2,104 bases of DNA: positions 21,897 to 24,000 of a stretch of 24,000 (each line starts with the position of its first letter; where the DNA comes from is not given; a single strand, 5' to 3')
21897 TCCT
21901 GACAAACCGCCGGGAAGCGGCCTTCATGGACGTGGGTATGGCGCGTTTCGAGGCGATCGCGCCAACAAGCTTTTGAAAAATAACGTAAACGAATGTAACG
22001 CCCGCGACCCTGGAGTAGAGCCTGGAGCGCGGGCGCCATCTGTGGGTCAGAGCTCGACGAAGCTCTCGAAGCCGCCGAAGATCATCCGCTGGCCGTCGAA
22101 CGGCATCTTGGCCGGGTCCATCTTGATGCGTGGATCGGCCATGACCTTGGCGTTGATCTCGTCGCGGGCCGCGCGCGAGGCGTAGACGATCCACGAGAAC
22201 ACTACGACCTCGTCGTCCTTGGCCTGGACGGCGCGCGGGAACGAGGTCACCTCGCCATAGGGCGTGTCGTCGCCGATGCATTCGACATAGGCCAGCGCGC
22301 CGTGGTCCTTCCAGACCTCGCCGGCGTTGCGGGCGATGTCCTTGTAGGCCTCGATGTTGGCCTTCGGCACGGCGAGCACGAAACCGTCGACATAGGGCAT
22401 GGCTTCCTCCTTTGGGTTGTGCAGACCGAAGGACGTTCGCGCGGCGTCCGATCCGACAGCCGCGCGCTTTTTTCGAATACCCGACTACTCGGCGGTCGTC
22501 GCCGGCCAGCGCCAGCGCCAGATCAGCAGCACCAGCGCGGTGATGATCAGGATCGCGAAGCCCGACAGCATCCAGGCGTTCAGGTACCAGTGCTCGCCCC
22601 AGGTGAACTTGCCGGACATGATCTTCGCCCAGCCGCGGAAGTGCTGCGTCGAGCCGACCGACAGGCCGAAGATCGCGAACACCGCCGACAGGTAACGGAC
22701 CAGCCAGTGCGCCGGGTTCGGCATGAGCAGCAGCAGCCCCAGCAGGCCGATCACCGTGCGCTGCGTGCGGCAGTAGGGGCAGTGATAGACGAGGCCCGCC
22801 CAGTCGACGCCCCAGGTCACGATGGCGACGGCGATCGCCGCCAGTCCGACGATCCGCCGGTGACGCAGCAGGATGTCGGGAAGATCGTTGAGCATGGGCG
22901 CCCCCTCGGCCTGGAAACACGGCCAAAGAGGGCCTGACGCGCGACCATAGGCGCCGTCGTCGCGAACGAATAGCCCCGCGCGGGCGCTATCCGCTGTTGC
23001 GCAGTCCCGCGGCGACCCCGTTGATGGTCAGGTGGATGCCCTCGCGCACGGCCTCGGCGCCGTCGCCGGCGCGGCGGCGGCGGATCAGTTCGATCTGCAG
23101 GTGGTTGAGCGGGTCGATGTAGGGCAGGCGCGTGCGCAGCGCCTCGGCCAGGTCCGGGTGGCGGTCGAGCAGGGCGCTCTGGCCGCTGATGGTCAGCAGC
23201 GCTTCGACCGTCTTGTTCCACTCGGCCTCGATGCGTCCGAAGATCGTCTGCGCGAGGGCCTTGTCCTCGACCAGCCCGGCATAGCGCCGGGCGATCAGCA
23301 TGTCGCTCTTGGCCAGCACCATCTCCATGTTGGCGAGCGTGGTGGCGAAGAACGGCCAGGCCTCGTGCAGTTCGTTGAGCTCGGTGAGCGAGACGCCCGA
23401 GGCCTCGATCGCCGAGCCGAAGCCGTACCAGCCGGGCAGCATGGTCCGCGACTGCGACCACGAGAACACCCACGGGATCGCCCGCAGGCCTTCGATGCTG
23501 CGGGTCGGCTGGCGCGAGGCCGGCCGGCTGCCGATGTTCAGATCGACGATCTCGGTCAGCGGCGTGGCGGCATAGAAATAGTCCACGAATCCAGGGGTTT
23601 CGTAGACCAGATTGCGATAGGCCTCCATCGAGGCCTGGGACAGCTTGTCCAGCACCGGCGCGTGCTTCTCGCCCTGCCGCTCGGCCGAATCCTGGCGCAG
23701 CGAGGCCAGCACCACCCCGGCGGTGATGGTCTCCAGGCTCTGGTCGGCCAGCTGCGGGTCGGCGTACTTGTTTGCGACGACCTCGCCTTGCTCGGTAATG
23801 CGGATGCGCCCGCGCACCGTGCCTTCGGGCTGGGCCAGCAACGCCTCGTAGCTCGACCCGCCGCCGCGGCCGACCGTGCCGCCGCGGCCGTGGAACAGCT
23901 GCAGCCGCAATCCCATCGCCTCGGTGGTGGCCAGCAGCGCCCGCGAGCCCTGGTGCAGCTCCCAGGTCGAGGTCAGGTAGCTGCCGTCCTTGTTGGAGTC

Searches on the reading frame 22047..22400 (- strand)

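Call 16: search_protein_families(library=pfam, proteins=[window:22047-22400:-], max_evalue=0.01)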
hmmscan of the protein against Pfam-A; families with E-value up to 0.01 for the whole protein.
window:22047-22400:- (117 aa): 1 family
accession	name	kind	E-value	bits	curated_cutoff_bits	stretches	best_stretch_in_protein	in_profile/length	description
PF07237.17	DUF1428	-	1.8e-46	157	27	1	3-103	2-102/102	Protein of unknown function (DUF1428)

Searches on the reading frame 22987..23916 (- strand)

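Call 16: search_protein_families(library=pfam, proteins=[window:22987-23916:-], max_evalue=0.01)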
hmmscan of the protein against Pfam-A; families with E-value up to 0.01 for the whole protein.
window:22987-23916:- (309 aa): 1 family
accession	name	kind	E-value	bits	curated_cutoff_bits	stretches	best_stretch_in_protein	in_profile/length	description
PF00311.23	PEPcase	-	3.9e-130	435.9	22.4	1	2-309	603-919/919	Phosphoenolpyruvate carboxylase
